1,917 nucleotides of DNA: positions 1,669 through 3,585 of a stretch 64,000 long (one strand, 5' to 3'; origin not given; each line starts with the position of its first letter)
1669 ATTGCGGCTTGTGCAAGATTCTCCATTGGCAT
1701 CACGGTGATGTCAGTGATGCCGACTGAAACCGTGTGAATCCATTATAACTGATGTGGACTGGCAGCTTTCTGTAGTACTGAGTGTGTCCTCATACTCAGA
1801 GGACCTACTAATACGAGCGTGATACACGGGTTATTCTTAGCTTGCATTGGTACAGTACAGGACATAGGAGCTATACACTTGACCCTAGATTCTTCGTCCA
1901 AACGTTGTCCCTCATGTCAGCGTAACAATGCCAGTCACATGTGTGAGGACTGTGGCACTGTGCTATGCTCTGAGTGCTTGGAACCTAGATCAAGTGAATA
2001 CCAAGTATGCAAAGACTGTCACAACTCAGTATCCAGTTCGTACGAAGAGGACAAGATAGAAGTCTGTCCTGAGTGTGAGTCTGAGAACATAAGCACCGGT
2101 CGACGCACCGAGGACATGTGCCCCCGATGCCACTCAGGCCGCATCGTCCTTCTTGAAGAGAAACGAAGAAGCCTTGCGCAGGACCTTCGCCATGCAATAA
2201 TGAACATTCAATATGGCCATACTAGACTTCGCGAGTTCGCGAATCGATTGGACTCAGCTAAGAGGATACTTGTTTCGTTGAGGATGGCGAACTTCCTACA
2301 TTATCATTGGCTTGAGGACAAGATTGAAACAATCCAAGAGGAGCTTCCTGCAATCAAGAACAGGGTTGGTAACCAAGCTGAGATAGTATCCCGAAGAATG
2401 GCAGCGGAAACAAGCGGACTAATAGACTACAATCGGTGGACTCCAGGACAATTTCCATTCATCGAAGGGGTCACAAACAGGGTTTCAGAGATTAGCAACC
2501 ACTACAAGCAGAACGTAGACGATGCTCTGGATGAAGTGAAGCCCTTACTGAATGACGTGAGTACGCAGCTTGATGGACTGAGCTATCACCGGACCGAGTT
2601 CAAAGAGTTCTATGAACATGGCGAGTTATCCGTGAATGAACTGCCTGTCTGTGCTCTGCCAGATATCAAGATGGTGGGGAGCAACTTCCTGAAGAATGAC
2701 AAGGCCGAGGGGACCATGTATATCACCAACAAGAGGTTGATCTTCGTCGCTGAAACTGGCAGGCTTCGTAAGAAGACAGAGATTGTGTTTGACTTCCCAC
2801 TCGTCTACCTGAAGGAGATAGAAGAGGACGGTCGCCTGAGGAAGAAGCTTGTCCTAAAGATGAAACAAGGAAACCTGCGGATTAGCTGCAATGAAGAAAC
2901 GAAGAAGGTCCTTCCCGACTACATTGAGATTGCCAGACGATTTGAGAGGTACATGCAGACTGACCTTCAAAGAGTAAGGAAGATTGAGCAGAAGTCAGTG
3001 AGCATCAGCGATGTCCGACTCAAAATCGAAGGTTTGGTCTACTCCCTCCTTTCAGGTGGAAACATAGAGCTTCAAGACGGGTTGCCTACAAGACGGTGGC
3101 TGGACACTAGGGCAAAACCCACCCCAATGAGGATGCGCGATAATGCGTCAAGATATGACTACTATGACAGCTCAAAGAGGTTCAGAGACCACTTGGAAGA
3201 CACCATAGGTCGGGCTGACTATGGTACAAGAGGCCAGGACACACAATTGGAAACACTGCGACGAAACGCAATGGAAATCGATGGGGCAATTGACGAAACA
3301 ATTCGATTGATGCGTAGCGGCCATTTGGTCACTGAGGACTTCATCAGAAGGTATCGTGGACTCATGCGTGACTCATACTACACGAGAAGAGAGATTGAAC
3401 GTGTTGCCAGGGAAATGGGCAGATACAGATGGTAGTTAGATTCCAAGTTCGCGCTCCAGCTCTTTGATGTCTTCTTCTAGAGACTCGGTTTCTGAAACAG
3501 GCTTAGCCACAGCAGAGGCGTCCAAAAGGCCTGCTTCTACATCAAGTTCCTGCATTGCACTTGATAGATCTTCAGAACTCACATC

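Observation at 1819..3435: Zinc-finger / coiled-coil / GLUE-like protein abutting ESCRT-III: a candidate missing upstream ESCRT module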

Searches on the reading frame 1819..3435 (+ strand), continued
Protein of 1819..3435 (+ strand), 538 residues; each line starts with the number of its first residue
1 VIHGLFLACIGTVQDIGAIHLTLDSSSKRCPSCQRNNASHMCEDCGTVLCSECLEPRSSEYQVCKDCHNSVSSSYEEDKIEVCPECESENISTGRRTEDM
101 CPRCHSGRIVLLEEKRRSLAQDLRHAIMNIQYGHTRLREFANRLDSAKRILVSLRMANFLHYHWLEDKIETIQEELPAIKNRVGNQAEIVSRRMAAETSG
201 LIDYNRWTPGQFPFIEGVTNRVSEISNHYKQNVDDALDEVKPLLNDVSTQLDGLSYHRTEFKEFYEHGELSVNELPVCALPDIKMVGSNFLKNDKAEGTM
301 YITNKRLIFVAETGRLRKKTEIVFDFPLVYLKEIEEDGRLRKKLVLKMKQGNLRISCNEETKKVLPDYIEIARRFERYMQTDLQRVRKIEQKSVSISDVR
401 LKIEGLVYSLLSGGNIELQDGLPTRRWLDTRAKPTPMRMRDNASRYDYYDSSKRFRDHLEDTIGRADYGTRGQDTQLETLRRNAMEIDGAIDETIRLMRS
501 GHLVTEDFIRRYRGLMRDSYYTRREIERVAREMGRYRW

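Call 40: find_homologous_proteins(query=A3, max_evalue=0.00001)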
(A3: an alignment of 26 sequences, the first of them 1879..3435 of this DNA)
Query A3 (26 sequences) (518 aa, profile of the alignment): 167 proteins with E <= 0.00001 among 8000 candidates; the best 120 are listed.
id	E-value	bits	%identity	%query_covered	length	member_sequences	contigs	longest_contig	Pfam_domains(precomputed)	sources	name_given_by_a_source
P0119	2.7e-147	510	52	99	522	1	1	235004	-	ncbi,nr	ncbi:MAG: hypothetical protein HXY34_03170 [Candidatus Thorarchaeota archaeon]|nr:hypothetical prote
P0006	9.8e-145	502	69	100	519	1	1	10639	PF00643.30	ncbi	ncbi:MAG: B-box zinc finger protein [Candidatus Thorarchaeota archaeon]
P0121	8.8e-144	498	49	100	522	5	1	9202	-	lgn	-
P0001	1.1e-142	495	93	96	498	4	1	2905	-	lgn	-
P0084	4.6e-142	493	54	100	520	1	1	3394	-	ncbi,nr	ncbi:hypothetical protein EU546_07425 [Candidatus Thorarchaeota archaeon]|nr:MAG: hypothetical prote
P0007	1.3e-141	491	67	100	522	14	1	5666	-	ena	-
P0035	1.7e-141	491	59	100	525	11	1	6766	-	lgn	-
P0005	2.9e-141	490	69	100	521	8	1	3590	-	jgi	-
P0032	4.9e-141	489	60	100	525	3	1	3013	-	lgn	-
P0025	9.6e-141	488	60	99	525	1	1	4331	-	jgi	-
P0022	1.3e-140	488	60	99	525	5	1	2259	-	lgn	-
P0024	2.7e-140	487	61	100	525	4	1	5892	-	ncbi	ncbi:MAG: hypothetical protein ACFFFK_05470 [Candidatus Thorarchaeota archaeon]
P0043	2.8e-140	487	59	100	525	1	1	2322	-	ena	-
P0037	3.8e-140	486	60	100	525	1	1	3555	-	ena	-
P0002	4.6e-140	486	80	96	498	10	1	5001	-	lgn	-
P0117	9.4e-140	485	50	100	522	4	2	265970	-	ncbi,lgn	ncbi:MAG: hypothetical protein R6V83_05105 [Candidatus Thorarchaeota archaeon]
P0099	1.6e-135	471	52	100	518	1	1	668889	-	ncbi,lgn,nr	ncbi:MAG: hypothetical protein BAJATHORv1_10428 [Candidatus Thorarchaeota archaeon]|nr:MAG: hypothet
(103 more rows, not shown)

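Call 41: find_encoding_contigs(protein=P0166, flank=8000, max_places=2)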
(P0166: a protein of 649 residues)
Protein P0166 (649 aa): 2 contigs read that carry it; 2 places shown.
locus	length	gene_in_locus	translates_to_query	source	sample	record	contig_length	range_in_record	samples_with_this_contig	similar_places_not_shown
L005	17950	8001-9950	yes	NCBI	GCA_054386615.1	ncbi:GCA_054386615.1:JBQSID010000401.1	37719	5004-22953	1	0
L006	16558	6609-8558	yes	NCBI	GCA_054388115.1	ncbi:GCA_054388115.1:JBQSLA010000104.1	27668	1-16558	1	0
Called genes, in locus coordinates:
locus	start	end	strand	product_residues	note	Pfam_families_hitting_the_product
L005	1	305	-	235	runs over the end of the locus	-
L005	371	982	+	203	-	-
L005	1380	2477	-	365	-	PF01959:DHQS, PF26558:DHQS_2nd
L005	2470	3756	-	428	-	PF03065:Glyco_hydro_57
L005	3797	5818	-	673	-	PF00270:DEAD (faint), PF06733:DEAD_2, PF13307:Helicase_C_2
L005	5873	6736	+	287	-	-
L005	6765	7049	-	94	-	PF01782:RimM (faint), PF01247:Ribosomal_L35Ae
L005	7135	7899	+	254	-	PF03029:ATP_bind_1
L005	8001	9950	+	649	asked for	-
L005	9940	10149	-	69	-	PF20095:DUF6485 (weak)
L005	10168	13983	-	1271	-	PF00515:TPR_1 (faint), PF07719:TPR_2 (faint), PF13432:TPR_16 (faint), PF14938:SNAP (faint), PF17874:TPR_MalT (faint), PF25058:ARM_TT21 (faint), PF13176:TPR_7 (faint), PF13424:TPR_12 (weak), +4 more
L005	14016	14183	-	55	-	-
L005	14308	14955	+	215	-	PF03357:Snf7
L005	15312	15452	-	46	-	-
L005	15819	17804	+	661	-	-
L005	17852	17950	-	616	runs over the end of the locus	PF04107:GCS2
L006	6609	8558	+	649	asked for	-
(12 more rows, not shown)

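Call 42: find_encoding_contigs(protein=P0125, flank=8000, max_places=1)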
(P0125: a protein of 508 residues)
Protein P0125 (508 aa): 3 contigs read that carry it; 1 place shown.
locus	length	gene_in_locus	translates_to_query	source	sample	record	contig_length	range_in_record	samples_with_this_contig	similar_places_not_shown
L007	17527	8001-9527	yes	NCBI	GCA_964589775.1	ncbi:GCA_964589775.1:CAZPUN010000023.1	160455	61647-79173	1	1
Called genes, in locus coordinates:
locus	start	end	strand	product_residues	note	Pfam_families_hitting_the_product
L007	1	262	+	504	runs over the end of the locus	PF00662:Proton_antipo_N (weak), PF00361:Proton_antipo_M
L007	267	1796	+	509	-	PF00662:Proton_antipo_N (weak), PF00361:Proton_antipo_M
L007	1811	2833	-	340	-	PF13439:Glyco_transf_4, PF00534:Glycos_transf_1, PF13692:Glyco_trans_1_4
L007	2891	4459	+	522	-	PF00370:FGGY_N, PF02782:FGGY_C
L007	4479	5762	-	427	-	PF09861:Lar_N, PF21113:LarA_C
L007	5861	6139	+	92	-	PF09527:ATPase_gene1 (faint)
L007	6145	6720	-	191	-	-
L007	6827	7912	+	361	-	PF02350:Epimerase_2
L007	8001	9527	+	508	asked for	-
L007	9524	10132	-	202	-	PF03357:Snf7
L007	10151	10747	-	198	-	PF03357:Snf7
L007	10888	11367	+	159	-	-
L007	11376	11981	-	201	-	-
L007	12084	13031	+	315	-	-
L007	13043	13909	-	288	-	PF02629:CoA_binding, PF00549:Ligase_CoA, PF13607:Succ_CoA_lig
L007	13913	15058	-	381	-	PF01071:GARS_A (weak), PF02786:CPSase_L_D2, PF08442:ATP-grasp_2, PF13549:ATP-grasp_5, PF24948:Citrate_synth_N, PF00549:Ligase_CoA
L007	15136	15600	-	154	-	PF12802:MarR_2, PF01022:HTH_5, PF01047:MarR (weak), PF08279:HTH_11 (weak), PF13545:HTH_Crp_2, PF12840:HTH_20, PF13412:HTH_24 (weak), PF01037:AsnC_trans_reg (weak)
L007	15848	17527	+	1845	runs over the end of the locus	PF01841:Transglut_core, PF17789:MG4 (faint), PF01060:TTR-52 (faint), PF01835:MG2 (faint), PF02369:Big_1 (faint), PF09134:Invasin_D3 (faint), PF13620:CarboxypepD_reg (weak), PF13559:DUF4129, +4 more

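Call 43: find_encoding_contigs(protein=P0174, flank=8000, max_places=1)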
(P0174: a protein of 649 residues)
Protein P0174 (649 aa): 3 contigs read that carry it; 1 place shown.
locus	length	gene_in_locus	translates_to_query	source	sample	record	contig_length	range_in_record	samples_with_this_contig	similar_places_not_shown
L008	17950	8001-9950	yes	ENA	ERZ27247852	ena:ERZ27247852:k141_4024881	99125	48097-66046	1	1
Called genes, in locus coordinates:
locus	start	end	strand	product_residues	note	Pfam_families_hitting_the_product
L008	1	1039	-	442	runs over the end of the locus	PF03065:Glyco_hydro_57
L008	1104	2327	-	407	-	PF13191:AAA_16 (weak), PF01637:ATPase_2 (weak), PF13401:AAA_22 (weak)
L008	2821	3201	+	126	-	-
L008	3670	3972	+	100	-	PF01402:RHH_1 (faint)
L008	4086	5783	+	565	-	-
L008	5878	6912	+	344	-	-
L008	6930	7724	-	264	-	PF01193:RNA_pol_L, PF01000:RNA_pol_A_bac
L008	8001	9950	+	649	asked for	-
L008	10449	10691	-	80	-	-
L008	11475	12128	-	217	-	PF03357:Snf7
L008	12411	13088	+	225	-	PF05175:MTS, PF13847:Methyltransf_31 (weak)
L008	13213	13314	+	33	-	-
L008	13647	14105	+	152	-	PF13905:Thioredoxin_8 (faint), PF04756:OST3_OST6 (weak), PF00085:Thioredoxin, PF13098:Thioredoxin_2 (weak)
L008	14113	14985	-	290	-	PF00398:RrnaAD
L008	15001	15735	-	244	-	PF04919:DUF655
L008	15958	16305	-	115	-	PF03874:RNA_pol_Rpb4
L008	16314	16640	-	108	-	PF01157:Ribosomal_L21e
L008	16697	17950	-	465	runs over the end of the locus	PF22023:Pus10_THUMP_arc, PF21238:Pus10_C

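Call 44: find_encoding_contigs(protein=P0136, flank=8000, max_places=1)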
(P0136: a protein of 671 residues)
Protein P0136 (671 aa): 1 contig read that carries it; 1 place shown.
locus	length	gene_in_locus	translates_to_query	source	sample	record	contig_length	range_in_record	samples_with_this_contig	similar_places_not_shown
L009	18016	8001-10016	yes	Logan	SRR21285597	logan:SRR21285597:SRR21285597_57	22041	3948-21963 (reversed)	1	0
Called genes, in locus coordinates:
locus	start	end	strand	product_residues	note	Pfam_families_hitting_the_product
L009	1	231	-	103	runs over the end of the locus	?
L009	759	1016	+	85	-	PF08666:SAF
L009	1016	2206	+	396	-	PF04295:GD_AH_second, PF20629:GD_AH_C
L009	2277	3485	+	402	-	PF03577:Peptidase_C69 (faint)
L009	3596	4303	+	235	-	PF06197:DUF998 (faint)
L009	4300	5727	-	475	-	PF04734:Ceramidase_alk (faint)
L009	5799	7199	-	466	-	PF01546:Peptidase_M20, PF07687:M20_dimer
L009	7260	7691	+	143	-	PF01247:Ribosomal_L35Ae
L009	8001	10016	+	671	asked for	-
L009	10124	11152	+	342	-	PF01717:Meth_synt_2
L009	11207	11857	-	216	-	PF03357:Snf7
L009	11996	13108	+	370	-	PF01959:DHQS, PF26558:DHQS_2nd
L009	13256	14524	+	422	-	PF03065:Glyco_hydro_57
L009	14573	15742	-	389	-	PF01208:URO-D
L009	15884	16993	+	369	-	PF12773:DZR (faint), PF17032:Zn_ribbon_15 (faint), PF13240:Zn_Ribbon_1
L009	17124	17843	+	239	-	PF01712:dNK, PF02223:Thymidylate_kin, PF13521:AAA_28 (weak)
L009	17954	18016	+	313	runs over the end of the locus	-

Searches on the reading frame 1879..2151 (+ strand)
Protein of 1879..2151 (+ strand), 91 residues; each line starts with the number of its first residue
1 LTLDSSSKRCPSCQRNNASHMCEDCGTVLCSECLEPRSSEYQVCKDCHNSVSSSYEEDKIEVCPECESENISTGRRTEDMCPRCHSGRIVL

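Call 61: search_solved_structures(query=A6, max_evalue=1, show_alignments=3)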
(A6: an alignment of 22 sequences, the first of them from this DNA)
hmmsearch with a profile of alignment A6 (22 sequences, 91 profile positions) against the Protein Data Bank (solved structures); distinct sequences matched with E-value up to 1: 168 (the best 60 are shown).
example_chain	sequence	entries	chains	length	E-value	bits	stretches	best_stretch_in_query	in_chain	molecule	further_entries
4ap4_A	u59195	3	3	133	4.6e-07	33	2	8-54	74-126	E3 UBIQUITIN LIGASE RNF4 | E3 UBIQUITIN-PROTEIN LIGASE RNF4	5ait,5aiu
6wi7_A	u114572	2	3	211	8.1e-06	29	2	5-54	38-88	E3 ubiquitin-protein ligase RING2, Polycomb complex protein BMI-1 chimera | E3 ubiquitin-protein ligase RING2,Polycomb complex protein BMI-1 chimera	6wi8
8ams_C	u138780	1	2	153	2.4e-05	27.5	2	8-40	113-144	Tripartite motif-containing protein 2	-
6o5k_A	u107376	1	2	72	0.00037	23.7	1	3-41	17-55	Transcription intermediary factor 1-beta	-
2ma6_A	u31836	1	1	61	0.001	22.3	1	2-55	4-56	E3 ubiquitin-protein ligase RNF123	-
4s3o_C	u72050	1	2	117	0.0011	22.2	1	7-54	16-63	Polycomb group RING finger protein 5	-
5olm_A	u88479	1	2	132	0.0011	22.2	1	6-54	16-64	E3 ubiquitin-protein ligase TRIM21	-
3ng2_A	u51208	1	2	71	0.0016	21.7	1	8-54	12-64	RING finger protein 4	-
2xeu_A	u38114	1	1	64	0.0016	21.7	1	8-54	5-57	RING FINGER PROTEIN 4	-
4ppe_A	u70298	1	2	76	0.0019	21.4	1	8-54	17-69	E3 ubiquitin-protein ligase RNF4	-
5x6t_A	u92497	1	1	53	0.0022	21.2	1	7-50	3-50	Synaptotagmin-like protein 4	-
8amr_A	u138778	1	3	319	0.0024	21.2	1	9-40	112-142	Tripartite motif-containing protein 3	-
2csz_A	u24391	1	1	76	0.0028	20.9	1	3-48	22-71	Synaptotagmin-like protein 4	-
2cor_A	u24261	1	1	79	0.0034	20.7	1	19-69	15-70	PINCH protein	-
2ea6_A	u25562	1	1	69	0.0037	20.5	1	8-52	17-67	RING finger protein 4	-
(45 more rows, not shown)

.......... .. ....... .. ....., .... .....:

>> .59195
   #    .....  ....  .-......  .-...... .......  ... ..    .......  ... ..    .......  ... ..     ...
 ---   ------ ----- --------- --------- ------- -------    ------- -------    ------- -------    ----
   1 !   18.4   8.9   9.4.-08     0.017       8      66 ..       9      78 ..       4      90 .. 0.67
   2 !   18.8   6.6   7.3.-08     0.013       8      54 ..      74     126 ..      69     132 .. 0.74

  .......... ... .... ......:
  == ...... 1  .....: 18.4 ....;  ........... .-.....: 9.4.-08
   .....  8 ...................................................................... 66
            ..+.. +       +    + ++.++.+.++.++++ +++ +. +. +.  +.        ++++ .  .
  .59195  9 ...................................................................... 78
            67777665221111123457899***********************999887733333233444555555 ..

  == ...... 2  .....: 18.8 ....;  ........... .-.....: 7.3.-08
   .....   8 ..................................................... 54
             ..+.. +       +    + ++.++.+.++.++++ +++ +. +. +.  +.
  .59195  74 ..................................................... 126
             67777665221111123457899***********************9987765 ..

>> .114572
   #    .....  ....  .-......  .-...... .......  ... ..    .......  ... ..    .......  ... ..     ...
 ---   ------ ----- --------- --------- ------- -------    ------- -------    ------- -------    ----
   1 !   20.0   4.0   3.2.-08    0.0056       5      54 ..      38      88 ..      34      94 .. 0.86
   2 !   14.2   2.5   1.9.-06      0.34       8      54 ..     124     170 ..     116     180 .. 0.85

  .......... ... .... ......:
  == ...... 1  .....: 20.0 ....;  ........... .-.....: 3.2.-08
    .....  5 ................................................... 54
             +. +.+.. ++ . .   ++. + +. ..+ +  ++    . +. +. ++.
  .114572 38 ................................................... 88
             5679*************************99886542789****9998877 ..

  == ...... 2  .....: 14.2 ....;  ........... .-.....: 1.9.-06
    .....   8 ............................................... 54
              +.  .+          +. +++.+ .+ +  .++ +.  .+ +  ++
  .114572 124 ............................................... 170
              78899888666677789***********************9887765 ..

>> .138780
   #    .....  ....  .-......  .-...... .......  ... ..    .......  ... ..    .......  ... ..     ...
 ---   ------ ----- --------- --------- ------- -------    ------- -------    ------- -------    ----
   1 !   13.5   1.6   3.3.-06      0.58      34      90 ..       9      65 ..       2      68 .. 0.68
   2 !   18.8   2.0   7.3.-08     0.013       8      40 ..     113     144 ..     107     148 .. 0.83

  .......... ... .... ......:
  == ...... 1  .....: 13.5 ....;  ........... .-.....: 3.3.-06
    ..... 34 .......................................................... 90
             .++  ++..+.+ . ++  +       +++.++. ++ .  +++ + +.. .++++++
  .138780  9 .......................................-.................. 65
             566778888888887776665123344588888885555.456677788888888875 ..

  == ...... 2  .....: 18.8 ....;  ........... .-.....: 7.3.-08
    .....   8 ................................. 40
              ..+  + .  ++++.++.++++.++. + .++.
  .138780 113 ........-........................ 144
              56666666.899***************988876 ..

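Call 62: search_protein_families(library=pfam, alignment_id=A6, max_evalue=1)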
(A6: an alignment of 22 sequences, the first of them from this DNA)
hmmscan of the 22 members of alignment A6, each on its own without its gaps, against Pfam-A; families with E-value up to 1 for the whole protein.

A. member 1, seq(91 aa): 11 families
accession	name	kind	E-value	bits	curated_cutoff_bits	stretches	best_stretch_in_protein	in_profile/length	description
PF12773.13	DZR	-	3.9e-07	30.6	27.3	2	30-84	1-44/45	Double zinc ribbon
PF00643.29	zf-B_box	-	1.6e-05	25.4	24.1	1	7-34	3-30/42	B-box zinc finger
PF22586.1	ANCHR-like_BBOX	-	0.00076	20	27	1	10-36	2-27/39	ANCHR-like B-box zinc-binding domain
PF24458.1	DUF7573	-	0.0022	18.3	30.2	1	41-67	11-37/39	Domain of unknown function (DUF7573)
PF01363.27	FYVE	-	0.0034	17.9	27.8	1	4-68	5-63/67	FYVE zinc finger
PF14570.12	zf-RING_4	-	0.016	15.4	27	1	39-68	20-45/48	RING/Ubox like zinc-binding domain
PF09723.15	Zn_ribbon_8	-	0.018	15.5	34.4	1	44-70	8-36/41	Zinc ribbon domain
PF18912.6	DZR_2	-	0.035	14.4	27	0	30-84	10-55/56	Double zinc ribbon domain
PF14369.11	Zn_ribbon_19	-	0.17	12.5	30.8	2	46-68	7-29/35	zinc-ribbon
PF08271.17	Zn_Ribbon_TF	-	0.29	11.2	29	0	62-84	2-25/43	TFIIB zinc-binding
PF12172.15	zf-ChsH2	-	0.59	10.4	23.2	0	80-88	27-35/37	ChsH2, rubredoxin-like zinc ribbon domain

B. families by the number of members that match (of 22 scanned): 92 families (the first 25 are shown)
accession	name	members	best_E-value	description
PF00643.29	zf-B_box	21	1.1e-06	B-box zinc finger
PF12773.13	DZR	19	3.9e-07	Double zinc ribbon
PF22586.1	ANCHR-like_BBOX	17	5.5e-07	ANCHR-like B-box zinc-binding domain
PF09723.15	Zn_ribbon_8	14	0.0013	Zinc ribbon domain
PF08271.17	Zn_Ribbon_TF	12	0.0021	TFIIB zinc-binding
PF01363.27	FYVE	10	0.00076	FYVE zinc finger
PF18912.6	DZR_2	10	0.0016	Double zinc ribbon domain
PF08792.16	A2L_zn_ribbon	7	0.0025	A2L zinc ribbon domain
PF07191.17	Zn_ribbon_6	7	0.0071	Double zinc ribbon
PF14319.11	Zn_Tnp_IS91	7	0.0098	Transposase zinc-binding domain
PF13639.12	zf-RING_2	6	0.00026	Ring finger domain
PF13920.12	zf-C3HC4_3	5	0.00036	Zinc finger, C3HC4 type (RING finger)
PF23145.1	Zf_2nd_IFT121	5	0.0015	IFT121, second zinc finger domain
PF19134.6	DUF5817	5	0.015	Domain of unknown function (DUF5817)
PF05458.17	Siva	4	0.00012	Cd27 binding protein (Siva)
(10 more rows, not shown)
